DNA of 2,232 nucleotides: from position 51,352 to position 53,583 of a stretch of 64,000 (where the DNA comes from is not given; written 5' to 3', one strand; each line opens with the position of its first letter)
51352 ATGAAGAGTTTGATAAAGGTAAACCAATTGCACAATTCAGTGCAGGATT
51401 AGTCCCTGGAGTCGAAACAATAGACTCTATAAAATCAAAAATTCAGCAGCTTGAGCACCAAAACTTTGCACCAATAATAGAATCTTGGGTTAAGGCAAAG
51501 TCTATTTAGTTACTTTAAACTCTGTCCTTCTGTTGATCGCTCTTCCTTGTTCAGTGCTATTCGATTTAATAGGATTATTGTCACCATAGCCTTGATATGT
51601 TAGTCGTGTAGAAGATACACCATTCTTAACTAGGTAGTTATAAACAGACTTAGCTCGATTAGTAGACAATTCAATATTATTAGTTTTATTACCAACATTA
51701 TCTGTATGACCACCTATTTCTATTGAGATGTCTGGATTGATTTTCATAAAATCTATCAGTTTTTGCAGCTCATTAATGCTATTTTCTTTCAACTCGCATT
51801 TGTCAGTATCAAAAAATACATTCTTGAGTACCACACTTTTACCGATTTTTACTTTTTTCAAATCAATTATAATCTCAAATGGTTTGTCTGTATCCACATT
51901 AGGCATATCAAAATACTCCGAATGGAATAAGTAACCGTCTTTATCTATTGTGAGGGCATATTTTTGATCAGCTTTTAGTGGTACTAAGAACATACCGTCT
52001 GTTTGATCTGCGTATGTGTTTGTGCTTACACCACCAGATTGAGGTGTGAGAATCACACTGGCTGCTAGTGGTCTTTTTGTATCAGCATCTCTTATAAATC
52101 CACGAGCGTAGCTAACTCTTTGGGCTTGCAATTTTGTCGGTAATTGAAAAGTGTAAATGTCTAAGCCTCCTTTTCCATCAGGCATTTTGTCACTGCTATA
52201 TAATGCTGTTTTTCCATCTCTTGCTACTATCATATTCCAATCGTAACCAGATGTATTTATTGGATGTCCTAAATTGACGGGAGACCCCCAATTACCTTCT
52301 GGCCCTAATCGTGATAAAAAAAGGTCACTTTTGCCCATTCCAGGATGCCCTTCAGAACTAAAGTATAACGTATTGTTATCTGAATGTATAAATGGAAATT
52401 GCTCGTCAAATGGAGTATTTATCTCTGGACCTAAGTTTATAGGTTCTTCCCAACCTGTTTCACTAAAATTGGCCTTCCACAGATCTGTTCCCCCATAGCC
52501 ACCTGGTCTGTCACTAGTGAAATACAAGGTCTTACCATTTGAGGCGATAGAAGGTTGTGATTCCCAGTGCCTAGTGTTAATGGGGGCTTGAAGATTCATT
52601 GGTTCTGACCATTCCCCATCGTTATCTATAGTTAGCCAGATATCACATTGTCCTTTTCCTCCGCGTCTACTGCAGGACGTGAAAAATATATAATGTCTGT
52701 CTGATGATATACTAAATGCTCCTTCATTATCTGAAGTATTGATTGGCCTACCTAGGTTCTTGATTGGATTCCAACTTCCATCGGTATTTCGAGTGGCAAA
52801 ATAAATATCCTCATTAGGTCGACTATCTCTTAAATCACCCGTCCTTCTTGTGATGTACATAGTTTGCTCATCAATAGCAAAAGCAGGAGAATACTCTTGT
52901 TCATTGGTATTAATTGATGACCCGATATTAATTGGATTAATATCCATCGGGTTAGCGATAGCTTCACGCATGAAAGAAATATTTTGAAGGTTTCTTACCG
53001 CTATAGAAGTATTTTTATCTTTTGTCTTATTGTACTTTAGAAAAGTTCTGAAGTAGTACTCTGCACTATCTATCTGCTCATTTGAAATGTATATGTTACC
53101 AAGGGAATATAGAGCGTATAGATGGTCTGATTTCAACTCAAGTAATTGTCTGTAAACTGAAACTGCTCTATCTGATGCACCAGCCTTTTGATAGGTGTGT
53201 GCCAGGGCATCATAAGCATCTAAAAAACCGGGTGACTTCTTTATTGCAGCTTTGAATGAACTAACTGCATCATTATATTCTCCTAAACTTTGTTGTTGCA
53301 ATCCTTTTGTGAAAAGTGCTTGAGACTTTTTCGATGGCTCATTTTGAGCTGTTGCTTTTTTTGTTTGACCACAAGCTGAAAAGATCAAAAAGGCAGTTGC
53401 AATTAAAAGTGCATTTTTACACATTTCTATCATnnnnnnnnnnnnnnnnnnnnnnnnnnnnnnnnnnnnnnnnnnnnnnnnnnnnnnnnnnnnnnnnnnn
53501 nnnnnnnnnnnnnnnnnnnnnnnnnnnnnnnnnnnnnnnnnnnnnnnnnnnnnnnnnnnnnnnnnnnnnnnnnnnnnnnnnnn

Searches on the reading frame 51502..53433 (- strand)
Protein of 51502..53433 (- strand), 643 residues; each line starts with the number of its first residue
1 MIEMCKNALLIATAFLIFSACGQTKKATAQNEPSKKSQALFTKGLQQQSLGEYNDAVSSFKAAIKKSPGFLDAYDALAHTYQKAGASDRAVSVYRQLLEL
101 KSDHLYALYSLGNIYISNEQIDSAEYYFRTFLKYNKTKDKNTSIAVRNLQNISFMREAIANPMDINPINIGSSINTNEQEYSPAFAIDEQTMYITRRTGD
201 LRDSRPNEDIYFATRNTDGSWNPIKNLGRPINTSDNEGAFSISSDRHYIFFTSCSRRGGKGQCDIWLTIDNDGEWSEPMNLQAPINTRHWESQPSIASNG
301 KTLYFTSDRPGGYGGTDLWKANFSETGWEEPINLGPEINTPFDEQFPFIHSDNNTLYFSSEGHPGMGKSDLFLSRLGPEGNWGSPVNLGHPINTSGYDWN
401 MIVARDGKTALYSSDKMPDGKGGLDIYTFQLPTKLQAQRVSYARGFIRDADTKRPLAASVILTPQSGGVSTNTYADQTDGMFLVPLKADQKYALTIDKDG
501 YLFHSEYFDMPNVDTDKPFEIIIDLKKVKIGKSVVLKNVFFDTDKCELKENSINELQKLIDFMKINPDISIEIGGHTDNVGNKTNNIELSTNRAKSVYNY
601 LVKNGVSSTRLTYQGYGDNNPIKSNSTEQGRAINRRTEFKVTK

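Call 33: search_protein_families(library=ncbifam, max_evalue=1e-10, proteins=[window:51502-53433:-])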
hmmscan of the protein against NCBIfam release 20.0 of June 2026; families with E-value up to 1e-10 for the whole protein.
window:51502-53433:- (643 aa): 31 families (the best 25 are shown)
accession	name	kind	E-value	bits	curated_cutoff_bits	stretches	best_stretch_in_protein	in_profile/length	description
NF052230.1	T9SS_PorE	exception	3.4e-104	349.4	600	1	40-622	21-600/648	PorE family type IX secretion system protein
NF053607.1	CHU_0125_OmpA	equivalog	1.1e-101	341.3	620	1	37-642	21-637/639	CHU_0125 family OmpA-like outer membrane integrity protein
NF053611.1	YiaD_Gzip_OmpA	equivalog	2.7e-34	118.7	175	1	537-640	102-205/206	YiaD family glycine zipper/OmpA-like lipoprotein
NF053613.1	OMP_toxin_LptF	equivalog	7.7e-29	101.1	400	1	525-641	129-245/256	lipotoxin F family OmpA-related lipoprotein LptF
NF053612.1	anchor_PA1041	equivalog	4.2e-26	92.3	250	1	535-641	126-235/236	PA1041 family peptidoglycan-binding anchor lipoprotein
NF045787.1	OmpABordt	equivalog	7.3e-23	81.3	200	1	532-641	80-189/194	outer membrane protein OmpA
TIGR02802.1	Pal_lipo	equivalog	8.6e-22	77.2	125.35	1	539-640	2-103/104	peptidoglycan-associated lipoprotein Pal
NF045788.1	Omp38Acinit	equivalog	4.4e-21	75.3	500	1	538-637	242-342/354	outer membrane protein Omp38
NF006541.1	PRK09038.1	equivalog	1.1e-20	74.3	283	1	537-641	141-248/253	flagellar motor protein MotD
NF033763.1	exchanger_TraB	exception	1.1e-20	73.2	700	1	525-641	380-497/522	outer membrane exchange protein TraB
NF007804.1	PRK10510.1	equivalog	2.7e-20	72.7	307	1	537-640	112-215/219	OmpA family lipoprotein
NF053585.1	OMP_LP_YfiB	equivalog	6.2e-20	71.7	128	1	537-638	56-157/163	outer membrane lipoprotein YfiB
TIGR03350.1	type_VI_ompA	equivalog_domain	8.1e-19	67.9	139.8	1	538-641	31-137/137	type VI secretion system protein TssL, long form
TIGR03789.1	pdsO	hypoth_equivalog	2.4e-18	66.7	152.2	1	535-637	137-239/243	sortase-associated OmpA-like protein PdsO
NF038224.1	OmpA_like_CmpA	equivalog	3.1e-18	66.2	300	1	538-641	111-214/233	C-OmpA-like family protein CmpA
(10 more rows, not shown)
